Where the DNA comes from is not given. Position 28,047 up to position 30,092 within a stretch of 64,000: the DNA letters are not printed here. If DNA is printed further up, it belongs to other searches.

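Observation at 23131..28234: Internally deleted pseudo-copy of the repeat-protein gene, re-used as the antisense C-terminal coding end of the FHA-RING gene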

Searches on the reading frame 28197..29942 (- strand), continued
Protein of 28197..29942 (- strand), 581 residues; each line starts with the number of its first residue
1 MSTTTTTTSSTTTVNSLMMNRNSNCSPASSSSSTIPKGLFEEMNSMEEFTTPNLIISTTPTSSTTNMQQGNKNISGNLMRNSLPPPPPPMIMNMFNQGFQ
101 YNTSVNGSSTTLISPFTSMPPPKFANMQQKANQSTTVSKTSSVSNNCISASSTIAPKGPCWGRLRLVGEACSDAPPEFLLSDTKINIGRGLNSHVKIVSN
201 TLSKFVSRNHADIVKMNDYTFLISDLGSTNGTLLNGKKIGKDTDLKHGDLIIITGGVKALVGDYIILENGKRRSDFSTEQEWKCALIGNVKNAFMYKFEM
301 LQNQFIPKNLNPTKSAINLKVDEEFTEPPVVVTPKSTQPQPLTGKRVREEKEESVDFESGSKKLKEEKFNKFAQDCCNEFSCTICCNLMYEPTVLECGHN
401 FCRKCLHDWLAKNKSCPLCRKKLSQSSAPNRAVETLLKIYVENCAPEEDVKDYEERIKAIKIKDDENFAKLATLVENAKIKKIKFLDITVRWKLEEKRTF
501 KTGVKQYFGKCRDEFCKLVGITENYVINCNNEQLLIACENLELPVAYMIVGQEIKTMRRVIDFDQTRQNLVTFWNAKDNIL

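Call 49: list_cluster_members(proteins=[P0003])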
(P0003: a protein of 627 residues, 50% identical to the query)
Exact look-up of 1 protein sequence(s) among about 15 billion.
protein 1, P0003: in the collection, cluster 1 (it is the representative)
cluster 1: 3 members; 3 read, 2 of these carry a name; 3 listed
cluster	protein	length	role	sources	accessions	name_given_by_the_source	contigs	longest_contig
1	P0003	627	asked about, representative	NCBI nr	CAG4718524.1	unnamed protein product [Naegleria fowleri]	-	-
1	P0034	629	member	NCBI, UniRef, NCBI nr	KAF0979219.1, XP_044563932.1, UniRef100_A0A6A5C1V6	hypothetical protein FDP41_001562 [Naegleria fowleri] | E3 ubiquitin-protein ligase CHFR n=1 Tax=Naegleria fowleri TaxID=5763 ... | uncharacterized protein FDP41_001562 [Naegleria fowleri]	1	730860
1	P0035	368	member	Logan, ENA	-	-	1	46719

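Call 50: find_encoding_contigs(protein=P0034, flank=8000, max_places=2)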
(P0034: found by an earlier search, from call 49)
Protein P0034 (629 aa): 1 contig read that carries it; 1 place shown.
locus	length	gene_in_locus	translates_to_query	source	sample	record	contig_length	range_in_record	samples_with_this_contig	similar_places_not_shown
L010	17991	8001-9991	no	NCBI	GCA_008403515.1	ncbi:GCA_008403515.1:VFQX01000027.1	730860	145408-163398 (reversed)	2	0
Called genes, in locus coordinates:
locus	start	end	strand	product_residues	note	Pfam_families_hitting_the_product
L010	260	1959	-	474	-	PF10998:DUF2838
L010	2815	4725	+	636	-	PF23106:EGF_Teneurin (weak), PF23301:EGF_PEAR1L (faint), PF25024:EGF_TEN, PF25820:DUF7949 (faint), PF07974:EGF_2 (weak)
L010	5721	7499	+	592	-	-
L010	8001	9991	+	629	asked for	PF00498:FHA, PF00097:zf-C3HC4, PF13445:zf-RING_UBOX, PF13639:zf-RING_2, PF13920:zf-C3HC4_3, PF13923:zf-C3HC4_2, PF15227:zf-C3HC4_4 (weak), PF24921:RING_XB3-XBAT31 (faint)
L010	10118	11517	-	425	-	-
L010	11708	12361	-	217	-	-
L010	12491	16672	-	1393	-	PF12796:Ank_2 (weak)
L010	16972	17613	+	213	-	PF01648:ACPS (faint)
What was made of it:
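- Tried and rejected: This was solved through cluster member P0034 (calls 49-50).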
